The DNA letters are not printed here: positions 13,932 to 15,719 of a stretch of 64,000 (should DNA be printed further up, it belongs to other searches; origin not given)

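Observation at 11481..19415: Duplicated module of a TrmB-family regulator and a ~490-aa methyltransferase-domain protein, with an NNMT-like methyltransferase and a HisC-like aminotransferase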

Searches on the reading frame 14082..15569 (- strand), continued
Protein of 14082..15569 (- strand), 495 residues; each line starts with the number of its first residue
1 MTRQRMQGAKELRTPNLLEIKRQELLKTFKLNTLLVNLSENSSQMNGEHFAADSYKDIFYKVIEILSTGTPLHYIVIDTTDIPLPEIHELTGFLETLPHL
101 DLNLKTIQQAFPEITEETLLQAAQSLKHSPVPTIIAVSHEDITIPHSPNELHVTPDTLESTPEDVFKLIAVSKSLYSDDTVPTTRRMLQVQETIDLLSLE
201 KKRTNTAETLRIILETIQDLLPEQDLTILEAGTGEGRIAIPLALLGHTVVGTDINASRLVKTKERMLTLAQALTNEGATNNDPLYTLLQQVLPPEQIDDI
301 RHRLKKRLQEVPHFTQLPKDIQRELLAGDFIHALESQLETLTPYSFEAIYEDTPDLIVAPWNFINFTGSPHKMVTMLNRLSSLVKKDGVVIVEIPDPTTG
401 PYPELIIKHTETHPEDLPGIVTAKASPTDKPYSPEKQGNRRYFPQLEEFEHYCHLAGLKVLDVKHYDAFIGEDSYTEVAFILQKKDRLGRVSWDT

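Call 74: find_related_loci(query=A4, collection=metagenome_contigs, flank=4000)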
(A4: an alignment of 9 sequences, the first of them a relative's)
Query A4 (639 aa) in metagenome_contigs; peptide patterns used: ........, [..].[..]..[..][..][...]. (x = any residue, [..] = any of these).
199 stretches matched a pattern; 6 encode a relative of the query (tblastn E <= 1e-3); 6 distinct loci.
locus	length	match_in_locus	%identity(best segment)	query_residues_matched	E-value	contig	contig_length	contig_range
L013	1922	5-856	62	308-593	2e-126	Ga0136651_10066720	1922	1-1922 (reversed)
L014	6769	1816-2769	32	352-621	1e-37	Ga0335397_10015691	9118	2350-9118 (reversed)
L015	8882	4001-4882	33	340-621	1e-33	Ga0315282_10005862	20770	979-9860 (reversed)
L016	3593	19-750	35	416-620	2e-32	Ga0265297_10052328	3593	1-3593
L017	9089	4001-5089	32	340-620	2e-39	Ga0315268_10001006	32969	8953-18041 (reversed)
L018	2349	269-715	43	480-623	2e-27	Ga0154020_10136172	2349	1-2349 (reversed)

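Call 92: find_encoding_contigs(protein=P0005, flank=8000, max_places=3)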
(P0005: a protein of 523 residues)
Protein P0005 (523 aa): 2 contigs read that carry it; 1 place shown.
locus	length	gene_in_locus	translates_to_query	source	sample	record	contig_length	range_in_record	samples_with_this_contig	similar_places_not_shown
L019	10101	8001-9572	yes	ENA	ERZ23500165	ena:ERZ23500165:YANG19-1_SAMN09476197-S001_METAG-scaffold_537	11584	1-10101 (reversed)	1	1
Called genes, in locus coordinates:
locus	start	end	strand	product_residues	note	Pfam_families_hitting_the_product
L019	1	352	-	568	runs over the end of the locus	-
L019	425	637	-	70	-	-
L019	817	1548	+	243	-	PF00535:Glycos_transf_2, PF10111:Glyco_tranf_2_2, PF13641:Glyco_tranf_2_3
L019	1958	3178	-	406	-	PF12704:MacB_PCD, PF02687:FtsX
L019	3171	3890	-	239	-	PF02463:SMC_N (faint), PF00005:ABC_tran, PF13304:AAA_21 (faint)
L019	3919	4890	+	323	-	PF01297:ZnuA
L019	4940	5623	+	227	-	PF00005:ABC_tran, PF02463:SMC_N (faint), PF13166:AAA_13 (faint), PF13191:AAA_16 (faint), PF13401:AAA_22 (weak), PF13304:AAA_21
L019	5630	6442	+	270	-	PF00950:ABC-3, PF01032:FecCD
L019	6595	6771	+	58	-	-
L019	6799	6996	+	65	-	-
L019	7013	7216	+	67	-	-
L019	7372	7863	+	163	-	-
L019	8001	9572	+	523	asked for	PF13489:Methyltransf_23 (weak)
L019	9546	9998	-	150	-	-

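Call 94: search_protein_families(library=pfam, proteins=[P0019, P0021, P0011, P0041, P0047, P0051, P0014, P0036], max_evalue=0.5)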
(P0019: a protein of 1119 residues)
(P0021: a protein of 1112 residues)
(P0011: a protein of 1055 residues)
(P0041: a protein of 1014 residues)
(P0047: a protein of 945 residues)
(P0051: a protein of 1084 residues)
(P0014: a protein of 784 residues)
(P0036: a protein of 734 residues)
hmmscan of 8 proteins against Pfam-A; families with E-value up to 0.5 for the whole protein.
P0019 (1119 aa): 7 families
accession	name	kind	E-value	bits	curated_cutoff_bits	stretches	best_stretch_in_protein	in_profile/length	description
PF13649.12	Methyltransf_25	-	2.2e-06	28.7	27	1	847-923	1-85/97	Methyltransferase domain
PF13489.12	Methyltransf_23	-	2.9e-06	27.6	27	1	841-1060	20-163/164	Methyltransferase domain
PF08241.18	Methyltransf_11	-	0.0005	21.1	21.2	1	850-917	3-74/95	Methyltransferase domain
PF08242.18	Methyltransf_12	-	0.0012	19.9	30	0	851-916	4-78/98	Methyltransferase domain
PF13847.12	Methyltransf_31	-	0.011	15.8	27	1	845-992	5-113/145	Methyltransferase domain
PF01209.24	Ubie_methyltran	-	0.12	12.1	20.1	0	960-1057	124-214/233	ubiE/COQ5 methyltransferase family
PF00891.24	Methyltransf_2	-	0.18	11.5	22.3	1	931-988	110-164/210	O-methyltransferase domain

P0021 (1112 aa): 10 families
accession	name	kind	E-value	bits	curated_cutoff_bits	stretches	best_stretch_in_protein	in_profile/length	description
PF13489.12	Methyltransf_23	-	2e-12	47.6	27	1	824-1081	15-163/164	Methyltransferase domain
PF13649.12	Methyltransf_25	-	1.6e-10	42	27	1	835-877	1-45/97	Methyltransferase domain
PF08241.18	Methyltransf_11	-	4.7e-10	40.4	21.2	2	836-884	1-50/95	Methyltransferase domain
PF13847.12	Methyltransf_31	-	3.4e-09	37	27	1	835-869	7-44/145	Methyltransferase domain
PF08242.18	Methyltransf_12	-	4.1e-08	34.3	30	1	836-880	1-51/98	Methyltransferase domain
PF01209.24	Ubie_methyltran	-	5.5e-06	26.3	20.1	1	966-1083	112-219/233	ubiE/COQ5 methyltransferase family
PF13646.12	HEAT_2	-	0.0011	19.7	27.7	1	235-305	17-85/88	HEAT repeats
PF22530.2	Terminase-T7_RNaseH-like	-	0.011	16.4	27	0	220-287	21-88/108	Terminase Bacteriophage T7, Ribonuclease H-like domain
PF24675.1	NpmA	-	0.035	13.8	60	1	833-877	25-71/214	16S rRNA (adenine(1408)-N(1))-methyltransferase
PF03848.20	TehB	-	0.05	13.5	20.4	1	835-870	34-69/193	Tellurite resistance protein TehB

P0011 (1055 aa): 10 families
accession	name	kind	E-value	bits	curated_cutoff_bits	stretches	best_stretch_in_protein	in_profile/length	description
PF13489.12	Methyltransf_23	-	1.4e-10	41.6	27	1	798-963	22-138/164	Methyltransferase domain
PF13649.12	Methyltransf_25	-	2.5e-08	34.9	27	1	804-855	3-59/97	Methyltransferase domain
PF08241.18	Methyltransf_11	-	3.7e-08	34.3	21.2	1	804-855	2-55/95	Methyltransferase domain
PF08242.18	Methyltransf_12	-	1.1e-07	32.9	30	1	804-937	2-97/98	Methyltransferase domain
PF13847.12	Methyltransf_31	-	3.9e-05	23.8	27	1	800-944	5-113/145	Methyltransferase domain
PF03848.20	TehB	-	0.002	18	20.4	1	803-859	35-92/193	Tellurite resistance protein TehB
PF13646.12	HEAT_2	-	0.004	17.9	27.7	1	369-432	18-80/88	HEAT repeats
PF14300.12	DMP19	-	0.019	16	25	0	397-437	34-71/112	DMP19-like protein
PF13679.12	Methyltransf_32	-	0.062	13.7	27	1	795-855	22-88/143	Methyltransferase domain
PF22769.1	DCD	-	0.13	12.8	27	1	865-892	17-44/153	dCTP deaminase-like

P0041 (1014 aa): 11 families
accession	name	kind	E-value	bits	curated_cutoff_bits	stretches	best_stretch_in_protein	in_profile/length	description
PF13847.12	Methyltransf_31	-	3.2e-10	40.3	27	1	686-728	5-50/145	Methyltransferase domain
PF13649.12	Methyltransf_25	-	8.9e-09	36.4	27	1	688-730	1-45/97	Methyltransferase domain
PF08241.18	Methyltransf_11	-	9.9e-08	33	21.2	1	689-730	1-42/95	Methyltransferase domain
PF01209.24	Ubie_methyltran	-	1.3e-07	31.7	20.1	1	673-730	36-96/233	ubiE/COQ5 methyltransferase family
PF13489.12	Methyltransf_23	-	3.1e-07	30.7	27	1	665-978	2-162/164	Methyltransferase domain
PF08242.18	Methyltransf_12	-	4.3e-06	27.8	30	1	689-730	1-44/98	Methyltransferase domain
PF02353.26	CMAS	-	0.048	13.4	27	1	687-731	65-110/273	Mycolic acid cyclopropane synthetase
PF03848.20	TehB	-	0.052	13.4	20.4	0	687-719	33-65/193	Tellurite resistance protein TehB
PF01555.25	N6_N4_Mtase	-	0.065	13.6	26.7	0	543-720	87-217/221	DNA methylase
PF13679.12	Methyltransf_32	-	0.098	13.1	27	1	682-728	23-75/143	Methyltransferase domain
PF24675.1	NpmA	-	0.11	12.2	60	1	686-722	25-63/214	16S rRNA (adenine(1408)-N(1))-methyltransferase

P0047 (945 aa): 10 families
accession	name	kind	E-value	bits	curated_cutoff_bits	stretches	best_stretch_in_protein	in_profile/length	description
PF13649.12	Methyltransf_25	-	4.3e-11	43.8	27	1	670-714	1-47/97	Methyltransferase domain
PF08241.18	Methyltransf_11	-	1.3e-09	39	21.2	1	671-720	1-52/95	Methyltransferase domain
PF13847.12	Methyltransf_31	-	1.8e-09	37.9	27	1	667-709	4-49/145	Methyltransferase domain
PF13489.12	Methyltransf_23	-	4.3e-09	36.8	27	1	662-909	18-162/164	Methyltransferase domain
PF08242.18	Methyltransf_12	-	1.8e-05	25.9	30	1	671-713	1-45/98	Methyltransferase domain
PF01209.24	Ubie_methyltran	-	3.5e-05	23.7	20.1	2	810-907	117-214/233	ubiE/COQ5 methyltransferase family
PF02353.26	CMAS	-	0.0014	18.4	27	1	612-714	10-111/273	Mycolic acid cyclopropane synthetase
PF01084.26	Ribosomal_S18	-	0.033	14.7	21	1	58-86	12-39/52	Ribosomal protein S18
PF24675.1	NpmA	-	0.079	12.7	60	1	667-711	24-70/214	16S rRNA (adenine(1408)-N(1))-methyltransferase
PF23576.2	SEN1_barrel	-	0.11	12.9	27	1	383-445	13-73/101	Helicase SEN1 beta-barrel domain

P0051 (1084 aa): 7 families
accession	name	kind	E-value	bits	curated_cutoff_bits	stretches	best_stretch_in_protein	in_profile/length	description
PF13649.12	Methyltransf_25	-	0.00049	21.2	27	0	806-844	3-43/97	Methyltransferase domain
PF08241.18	Methyltransf_11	-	0.0012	19.9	21.2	0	806-846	2-42/95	Methyltransferase domain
PF08242.18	Methyltransf_12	-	0.0015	19.6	30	0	894-944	51-98/98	Methyltransferase domain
PF13489.12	Methyltransf_23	-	0.0069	16.6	27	1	872-962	60-131/164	Methyltransferase domain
PF06859.18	Bin3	-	0.063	14.3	27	1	913-958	10-51/109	Bicoid-interacting protein 3 (Bin3)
PF02973.23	Sialidase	-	0.22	11.4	26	0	482-555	66-142/189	Sialidase, N-terminal domain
PF01468.23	GA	-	0.36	11.5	24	1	352-372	11-31/55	GA module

P0014 (784 aa): 6 families
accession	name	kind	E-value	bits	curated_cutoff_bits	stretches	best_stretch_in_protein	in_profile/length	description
PF08241.18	Methyltransf_11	-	7.2e-08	33.4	21.2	1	510-552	1-43/95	Methyltransferase domain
PF13649.12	Methyltransf_25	-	2.2e-07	31.9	27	1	510-554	2-48/97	Methyltransferase domain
PF13847.12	Methyltransf_31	-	2.2e-05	24.6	27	1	507-546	5-47/145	Methyltransferase domain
PF13489.12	Methyltransf_23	-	0.0005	20.3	27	1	502-705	19-134/164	Methyltransferase domain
PF08242.18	Methyltransf_12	-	0.00061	20.9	30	1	510-552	1-45/98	Methyltransferase domain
PF02353.26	CMAS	-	0.0056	16.5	27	1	508-558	65-116/273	Mycolic acid cyclopropane synthetase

P0036 (734 aa): 10 families
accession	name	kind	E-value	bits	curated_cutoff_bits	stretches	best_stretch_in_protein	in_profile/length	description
PF13649.12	Methyltransf_25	-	1.6e-09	38.8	27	1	451-497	1-49/97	Methyltransferase domain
PF13847.12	Methyltransf_31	-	5.6e-09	36.3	27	1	449-494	5-53/145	Methyltransferase domain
PF08241.18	Methyltransf_11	-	7.7e-08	33.3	21.2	1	452-494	1-43/95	Methyltransferase domain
PF08242.18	Methyltransf_12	-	1.1e-06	29.7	30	1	452-496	1-47/98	Methyltransferase domain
PF13489.12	Methyltransf_23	-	2.8e-06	27.6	27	1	449-651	24-138/164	Methyltransferase domain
PF02353.26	CMAS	-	0.0016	18.3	27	1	449-523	64-136/273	Mycolic acid cyclopropane synthetase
PF24675.1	NpmA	-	0.005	16.6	60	1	450-491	26-69/214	16S rRNA (adenine(1408)-N(1))-methyltransferase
PF03848.20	TehB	-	0.023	14.6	20.4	1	450-485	33-68/193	Tellurite resistance protein TehB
PF02737.24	3HCDH_N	-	0.13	12.6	22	1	460-500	13-53/180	3-hydroxyacyl-CoA dehydrogenase, NAD binding domain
PF21321.3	HTH_66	-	0.15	12.9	24.3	1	6-56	12-62/83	Putative DNA-binding HTH domain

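Call 98: search_protein_families(library=pfam, proteins=[L002:13553-13792:+, L002:14273-15385:+, L002:15407-16144:+, L002:16128-16865:+, L002:16920-17921:+, L002:19406-19750:+, L010:4162-4668:+, L010:5646-6302:+, L010:7021-7965:+, L008:6473-7213:+], max_evalue=0.05)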
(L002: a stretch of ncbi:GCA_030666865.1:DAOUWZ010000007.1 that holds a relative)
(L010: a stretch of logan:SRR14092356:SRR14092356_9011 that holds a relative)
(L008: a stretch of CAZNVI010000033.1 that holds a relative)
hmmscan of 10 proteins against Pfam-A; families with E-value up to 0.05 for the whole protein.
L002:13553-13792:+ (79 aa): 0 families

L002:14273-15385:+ (370 aa): 1 family
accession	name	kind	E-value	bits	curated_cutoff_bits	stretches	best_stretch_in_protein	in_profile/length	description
PF20117.4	DUF6507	-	0.014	16.4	25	0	155-211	35-93/120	Family of unknown function (DUF6507)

L002:15407-16144:+ (245 aa): 0 families

L002:16128-16865:+ (245 aa): 2 families
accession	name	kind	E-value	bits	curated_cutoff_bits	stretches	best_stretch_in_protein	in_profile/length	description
PF00899.27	ThiF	-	7.9e-24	84.5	28.1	1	27-209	20-205/238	ThiF family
PF02826.25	2-Hacid_dh_C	-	0.035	13.9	25.1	0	13-58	22-66/178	D-isomer specific 2-hydroxyacid dehydrogenase, NAD binding domain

L002:16920-17921:+ (333 aa): 6 families
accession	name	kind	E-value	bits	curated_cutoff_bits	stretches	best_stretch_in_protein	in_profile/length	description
PF14453.12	ThiS-like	-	0.00095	19.6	26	1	164-193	28-53/57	ThiS-like ubiquitin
PF06419.17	COG6_N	-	0.002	18.7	27.4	1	218-274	46-102/114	Conserved oligomeric complex COG6, N-terminal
PF02597.26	ThiS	-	0.0046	17.9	22.5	0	96-117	51-75/76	ThiS family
PF03131.22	bZIP_Maf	-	0.0084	17.1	22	0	289-309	1-21/92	bZIP Maf transcription factor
PF12949.13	HeH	-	0.029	14.5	28.9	0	295-324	2-31/35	HeH/LEM domain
PF07498.18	Rho_N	-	0.04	14.3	24.9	1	293-326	1-34/43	Rho termination factor, N-terminal domain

L002:19406-19750:+ (114 aa): 0 families

L010:4162-4668:+ (168 aa): 0 families

L010:5646-6302:+ (218 aa): 0 families

L010:7021-7965:+ (314 aa): 0 families

L008:6473-7213:+ (246 aa): 0 families
